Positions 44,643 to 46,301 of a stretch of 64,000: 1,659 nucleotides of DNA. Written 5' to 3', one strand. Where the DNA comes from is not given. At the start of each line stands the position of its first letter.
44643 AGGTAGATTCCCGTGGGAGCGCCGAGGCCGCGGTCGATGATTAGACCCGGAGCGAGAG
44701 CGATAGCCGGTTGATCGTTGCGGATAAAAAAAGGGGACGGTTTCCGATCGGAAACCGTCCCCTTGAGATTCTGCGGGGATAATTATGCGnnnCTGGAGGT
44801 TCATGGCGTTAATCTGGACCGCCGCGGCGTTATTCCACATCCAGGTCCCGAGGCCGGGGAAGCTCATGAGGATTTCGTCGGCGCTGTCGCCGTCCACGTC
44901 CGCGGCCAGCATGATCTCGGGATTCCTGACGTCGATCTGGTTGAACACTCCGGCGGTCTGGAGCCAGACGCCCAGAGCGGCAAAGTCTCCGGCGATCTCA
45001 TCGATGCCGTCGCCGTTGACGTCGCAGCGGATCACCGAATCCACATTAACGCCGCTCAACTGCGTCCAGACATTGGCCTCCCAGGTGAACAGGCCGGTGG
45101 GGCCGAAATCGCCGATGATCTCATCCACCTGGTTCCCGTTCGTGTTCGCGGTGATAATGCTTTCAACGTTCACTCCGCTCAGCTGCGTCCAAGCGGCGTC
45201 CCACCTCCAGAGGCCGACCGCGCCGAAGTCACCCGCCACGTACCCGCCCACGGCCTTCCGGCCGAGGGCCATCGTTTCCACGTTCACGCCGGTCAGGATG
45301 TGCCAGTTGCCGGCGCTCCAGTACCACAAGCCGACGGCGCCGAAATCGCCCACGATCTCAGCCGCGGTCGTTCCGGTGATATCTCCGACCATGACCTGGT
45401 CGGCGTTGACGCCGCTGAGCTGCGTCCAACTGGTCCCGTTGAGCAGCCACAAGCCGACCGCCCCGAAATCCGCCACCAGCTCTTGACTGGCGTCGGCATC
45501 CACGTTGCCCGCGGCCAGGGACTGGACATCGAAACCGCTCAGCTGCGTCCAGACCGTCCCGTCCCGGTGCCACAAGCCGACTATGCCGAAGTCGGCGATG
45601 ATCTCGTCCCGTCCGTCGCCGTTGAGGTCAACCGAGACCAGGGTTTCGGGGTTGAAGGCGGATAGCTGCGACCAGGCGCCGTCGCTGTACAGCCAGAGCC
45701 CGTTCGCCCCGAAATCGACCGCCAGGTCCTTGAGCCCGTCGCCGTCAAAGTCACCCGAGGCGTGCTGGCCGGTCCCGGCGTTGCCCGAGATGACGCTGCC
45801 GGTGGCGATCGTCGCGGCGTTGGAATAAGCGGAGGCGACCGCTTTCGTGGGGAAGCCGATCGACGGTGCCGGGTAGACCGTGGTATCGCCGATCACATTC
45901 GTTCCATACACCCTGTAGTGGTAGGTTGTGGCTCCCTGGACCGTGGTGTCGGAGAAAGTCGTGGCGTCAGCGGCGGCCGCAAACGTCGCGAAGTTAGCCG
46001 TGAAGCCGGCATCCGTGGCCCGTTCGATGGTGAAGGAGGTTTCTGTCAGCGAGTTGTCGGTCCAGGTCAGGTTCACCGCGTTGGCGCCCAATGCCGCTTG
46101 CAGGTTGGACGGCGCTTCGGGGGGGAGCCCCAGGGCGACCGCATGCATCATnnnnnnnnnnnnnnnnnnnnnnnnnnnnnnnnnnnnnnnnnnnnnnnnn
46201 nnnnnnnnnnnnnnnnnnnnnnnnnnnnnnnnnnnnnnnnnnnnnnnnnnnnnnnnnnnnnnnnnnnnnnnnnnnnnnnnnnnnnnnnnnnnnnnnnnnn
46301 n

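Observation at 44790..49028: Very large secreted multicopper oxidase fused to FN3 and a 41-aa-blade beta-propeller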

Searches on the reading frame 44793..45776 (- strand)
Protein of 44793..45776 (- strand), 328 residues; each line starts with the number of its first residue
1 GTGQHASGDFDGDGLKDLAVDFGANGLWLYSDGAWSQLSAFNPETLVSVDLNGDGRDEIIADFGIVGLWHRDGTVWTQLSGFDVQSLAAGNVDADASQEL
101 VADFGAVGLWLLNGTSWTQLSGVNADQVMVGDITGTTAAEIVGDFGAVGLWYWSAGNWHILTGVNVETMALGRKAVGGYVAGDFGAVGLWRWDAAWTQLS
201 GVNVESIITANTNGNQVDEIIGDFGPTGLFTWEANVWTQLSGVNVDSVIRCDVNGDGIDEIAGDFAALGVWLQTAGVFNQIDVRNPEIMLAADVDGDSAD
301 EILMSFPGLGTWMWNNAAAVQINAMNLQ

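Call 65: search_protein_representatives(protein=window:44793-45776:-)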
Query: 328 residues. Proteins with E-value up to 0.001 (for the whole library): 2345; up to 1e-10: 1136; up to 1e-30: 334. The best 150 are listed.
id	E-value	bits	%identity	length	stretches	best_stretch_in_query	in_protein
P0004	1.4e-129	448.6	62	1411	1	1-328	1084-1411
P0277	2.2e-125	434.9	41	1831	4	6-171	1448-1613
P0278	6.2e-103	361.0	56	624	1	3-326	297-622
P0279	9.6e-101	353.8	54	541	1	1-326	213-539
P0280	1.2e-96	340.4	46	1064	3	7-172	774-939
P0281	1.0e-95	337.3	56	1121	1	4-326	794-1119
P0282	2.0e-89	316.6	50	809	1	4-326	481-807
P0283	3.5e-87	309.2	45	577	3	7-158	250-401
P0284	4.9e-87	308.7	48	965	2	4-246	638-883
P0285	4.5e-86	305.6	44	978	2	5-326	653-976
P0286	8.5e-86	304.6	46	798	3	4-158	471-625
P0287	2.2e-83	296.7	44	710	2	5-271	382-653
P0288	3.7e-82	292.7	48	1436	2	89-291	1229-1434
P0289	2.6e-80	286.6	48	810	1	4-326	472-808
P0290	7.4e-80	285.1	50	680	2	4-262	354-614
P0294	1.3e-76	274.4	50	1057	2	7-208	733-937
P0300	8.9e-71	255.2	41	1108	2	9-314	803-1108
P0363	2.2e-46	175.0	33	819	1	4-323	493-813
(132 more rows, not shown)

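Call 66: search_protein_families(library=pfam, proteins=[P0278, P0279, P0281, P0282, P0285, P0289, P0300, P0363, P0284, P0294], max_evalue=0.0001)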
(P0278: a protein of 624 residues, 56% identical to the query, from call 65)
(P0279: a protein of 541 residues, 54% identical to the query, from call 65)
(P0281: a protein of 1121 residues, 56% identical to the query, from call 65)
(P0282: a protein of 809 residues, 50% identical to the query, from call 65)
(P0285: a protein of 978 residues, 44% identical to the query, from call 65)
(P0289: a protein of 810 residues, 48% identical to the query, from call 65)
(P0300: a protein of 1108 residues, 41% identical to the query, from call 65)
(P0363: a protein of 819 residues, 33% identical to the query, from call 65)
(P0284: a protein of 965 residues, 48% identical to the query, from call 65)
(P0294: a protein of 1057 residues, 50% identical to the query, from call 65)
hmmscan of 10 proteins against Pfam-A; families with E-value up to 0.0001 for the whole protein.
P0278 (624 aa): 2 families
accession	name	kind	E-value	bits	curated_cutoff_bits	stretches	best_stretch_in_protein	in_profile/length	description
PF06739.17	SBBP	-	2e-26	92.1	20.5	2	98-126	5-34/38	Beta-propeller repeat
PF13517.12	FG-GAP_3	-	7e-05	23.8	26.9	0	303-354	1-60/61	FG-GAP-like repeat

P0279 (541 aa): 2 families
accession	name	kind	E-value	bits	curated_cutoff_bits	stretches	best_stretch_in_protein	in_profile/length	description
PF01839.29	FG-GAP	-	8e-10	38.8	22.1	0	256-272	3-19/37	FG-GAP repeat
PF13517.12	FG-GAP_3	-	1.1e-09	39.2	26.9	1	221-272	1-60/61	FG-GAP-like repeat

P0281 (1121 aa): 2 families
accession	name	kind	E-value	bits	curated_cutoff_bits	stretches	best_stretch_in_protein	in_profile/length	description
PF25778.1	DUF7948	-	1.1e-55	189.5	27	1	66-321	1-213/214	Domain of unknown function (DUF7948)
PF06739.17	SBBP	-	1.2e-22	79.9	20.5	1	731-759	5-34/38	Beta-propeller repeat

P0282 (809 aa): 1 family
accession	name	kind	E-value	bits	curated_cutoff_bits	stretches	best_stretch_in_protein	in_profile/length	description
PF06739.17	SBBP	-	1.5e-45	153.3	20.5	6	89-118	5-35/38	Beta-propeller repeat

P0285 (978 aa): 5 families
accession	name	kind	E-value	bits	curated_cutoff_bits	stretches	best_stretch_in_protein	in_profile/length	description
PF13620.12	CarboxypepD_reg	-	3.3e-26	91.9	32.3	3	359-423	2-64/82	Carboxypeptidase regulatory-like domain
PF13715.12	CarbopepD_reg_2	-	9.3e-12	45.3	32.2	0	33-93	1-58/88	CarboxypepD_reg-like domain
PF17210.9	SdrD_B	-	6.7e-06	26.7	29.7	0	38-90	17-70/112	SdrD B-like domain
PF13517.12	FG-GAP_3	-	2.9e-05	25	26.9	1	657-708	1-60/61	FG-GAP-like repeat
PF04151.21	PPC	-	9.3e-05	23.7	25.9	1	158-227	1-68/70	Bacterial pre-peptidase C-terminal domain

P0289 (810 aa): 1 family
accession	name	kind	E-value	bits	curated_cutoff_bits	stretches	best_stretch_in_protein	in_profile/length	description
PF06739.17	SBBP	-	2.9e-31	107.6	20.5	3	302-325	12-35/38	Beta-propeller repeat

P0300 (1108 aa): 2 families
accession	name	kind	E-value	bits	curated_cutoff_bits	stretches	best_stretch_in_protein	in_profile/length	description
PF18998.6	Flg_new_2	-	3.5e-28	97.8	23.6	2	715-785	2-70/73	Divergent InlB B-repeat domain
PF04151.21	PPC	-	1.3e-07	32.8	25.9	1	463-534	3-68/70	Bacterial pre-peptidase C-terminal domain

P0363 (819 aa): 0 families

P0284 (965 aa): 2 families
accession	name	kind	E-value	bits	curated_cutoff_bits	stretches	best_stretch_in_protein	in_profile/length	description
PF25778.1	DUF7948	-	1.9e-28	100.4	27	1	98-216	96-214/214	Domain of unknown function (DUF7948)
PF06739.17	SBBP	-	9.5e-11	41.9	20.5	0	223-250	6-34/38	Beta-propeller repeat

P0294 (1057 aa): 2 families
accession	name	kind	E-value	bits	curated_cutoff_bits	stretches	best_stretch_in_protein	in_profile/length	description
PF25778.1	DUF7948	-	3.3e-59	201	27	1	48-264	1-214/214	Domain of unknown function (DUF7948)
PF06739.17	SBBP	-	2.5e-18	66.1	20.5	1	332-371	2-38/38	Beta-propeller repeat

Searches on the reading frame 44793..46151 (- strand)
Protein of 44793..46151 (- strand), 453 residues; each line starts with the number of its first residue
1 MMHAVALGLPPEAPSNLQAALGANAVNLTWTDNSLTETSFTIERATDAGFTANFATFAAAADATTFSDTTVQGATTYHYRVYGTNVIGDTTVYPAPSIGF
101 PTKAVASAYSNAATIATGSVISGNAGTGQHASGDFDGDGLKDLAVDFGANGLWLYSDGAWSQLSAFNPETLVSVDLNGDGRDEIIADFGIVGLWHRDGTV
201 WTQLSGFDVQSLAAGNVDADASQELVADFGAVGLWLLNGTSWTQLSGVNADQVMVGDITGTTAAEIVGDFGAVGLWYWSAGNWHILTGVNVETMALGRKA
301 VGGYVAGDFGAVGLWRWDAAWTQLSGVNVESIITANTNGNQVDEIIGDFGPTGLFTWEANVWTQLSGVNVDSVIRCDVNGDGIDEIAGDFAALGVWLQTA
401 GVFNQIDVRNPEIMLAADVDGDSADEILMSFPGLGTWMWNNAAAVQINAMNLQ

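Call 39: predict_structure(alignment_id=A2)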
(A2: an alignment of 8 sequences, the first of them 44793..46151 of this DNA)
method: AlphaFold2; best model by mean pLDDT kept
length: 453 residues; sequences in the alignment: 8
mean_pLDDT: 85.3   pTM: 0.67
mean pLDDT of the five models: 85.3, 83.4, 81.2, 78.9, 77.5
residues with pLDDT >= 90: 206; 70-90: 197; 50-70: 37; < 50: 13
segments of 3 or more residues with pLDDT < 50: 1-4, 120-126
pLDDT, mean of each block of 10 residues (from residue 1): 51 89 78 78 91 83 83 85 75 53 79 78 55 86 82 86 86 91 89 88 88 89 90 88 89 90 90 90 92 92 93 92 92 93 94 92 92 92 94 91 92 84 87 85 86 63
secondary structure, 60 per line:
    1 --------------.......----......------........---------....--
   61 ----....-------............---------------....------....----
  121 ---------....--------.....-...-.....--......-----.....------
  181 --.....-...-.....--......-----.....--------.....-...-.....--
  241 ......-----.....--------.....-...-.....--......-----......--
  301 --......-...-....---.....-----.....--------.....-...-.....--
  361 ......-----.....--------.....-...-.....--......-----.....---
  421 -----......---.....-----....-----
elements in order: E15-21 E26-31 E38-45 E55-58 E65-68 E76-87 E103-106 E113-116 E130-133 E142-146 E152-156 E159-164 E170-174 E183-187 E193-197 E200-205 E211-215 E224-228 E234-238 E241-246 E252-256 E265-269 E275-279 E282-287 E293-298 E303-308 E314-317 E321-325 E331-335 E344-348 E354-358 E361-366 E372-376 E385-389 E395-399 E402-407 E413-417 E426-431 E435-439 E445-448

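Call 42: fold_search(model_id=the predicted structure, library=pdb)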
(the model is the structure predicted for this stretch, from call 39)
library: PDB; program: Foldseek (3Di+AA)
matches with E <= 10: 1688; with E <= 0.001: 235
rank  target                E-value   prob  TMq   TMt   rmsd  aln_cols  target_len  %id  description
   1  10ft_A                8.4e-09  1.00  0.25  0.21  21.7       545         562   11  Cryo-EM structure of receptor tyrosine kinase ROS1 in complex with NELL2 (released 2026-02-25)
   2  6voa_B                2.5e-08  1.00  0.44  0.34  15.6       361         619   12  Cryo-EM structure of the BBSome-ARL6 complex (released 2020-06-24)
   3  9ozc_A                2.6e-08  1.00  0.28  0.10  19.9       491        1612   11  Cryo-EM structure of 1:2:1 ROS1/NEL/NICOL holo-complex, conformation 1. (released 2026-02-25)
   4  9van_B                1.6e-07  1.00  0.42  0.49   9.4       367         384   11  Cryo-EM structure of human full length KICSTOR complex (state 2) (released 2025-11-12)
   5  9oz6_B                2.3e-07  1.00  0.29  0.15  24.8       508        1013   10  Cryo-EM structure of 1:1 chicken ROS1 and chicken NEL complex. (released 2026-02-25)
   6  6vbu_2                2.4e-07  1.00  0.44  0.31   4.9       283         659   14  Structure of the bovine BBSome complex (released 2020-01-29)
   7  9v6e_B                3.3e-07  1.00  0.44  0.51   7.4       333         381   14  Cryo-EM structure of human full length KICSTOR complex (state 1) (released 2025-11-12)
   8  9oyz_B                3.7e-07  1.00  0.28  0.15  27.4       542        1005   12  Cryo-EM structure of chicken ROS1 in apo-state. Cryo-EM refinement is focused on the "head" region of chicken ROS1. (released 2026-02-25)
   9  9v80_B                4.3e-07  1.00  0.44  0.51   6.9       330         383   12  Cryo-EM structure of KICSTOR CCC complex (state 4) (released 2025-11-12)
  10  4v0m_H                1.2e-06  1.00  0.42  0.56   6.0       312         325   12  Crystal structure of BBS1N in complex with ARL6DN (released 2014-11-19)
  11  4v0o_D                1.3e-06  1.00  0.43  0.59   5.2       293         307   11  Crystal structure of BBS1N in complex with ARL6DN, soaked with lead (released 2014-11-19)
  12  9o5a_G                2.3e-06  1.00  0.43  0.49   7.1       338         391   14  The KICSTOR-GATOR1 complex (released 2026-02-18)
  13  9v9n_B                2.3e-06  1.00  0.43  0.50   6.7       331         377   14  Cryo-EM structure of KICSTOR CCC complex (state 5) (released 2025-11-12)
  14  4v0n_B                2.8e-06  1.00  0.43  0.56   7.2       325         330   11  Crystal structure of BBS1N in complex with ARL6DN, soaked with mercury (released 2014-11-19)
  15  9ozh_D                3.3e-06  1.00  0.27  0.09  27.3       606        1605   11  Cryo-EM structure of 1:2:1 ROS1/NEL/NICOL holo-complex, conformation 2. (released 2026-02-25)
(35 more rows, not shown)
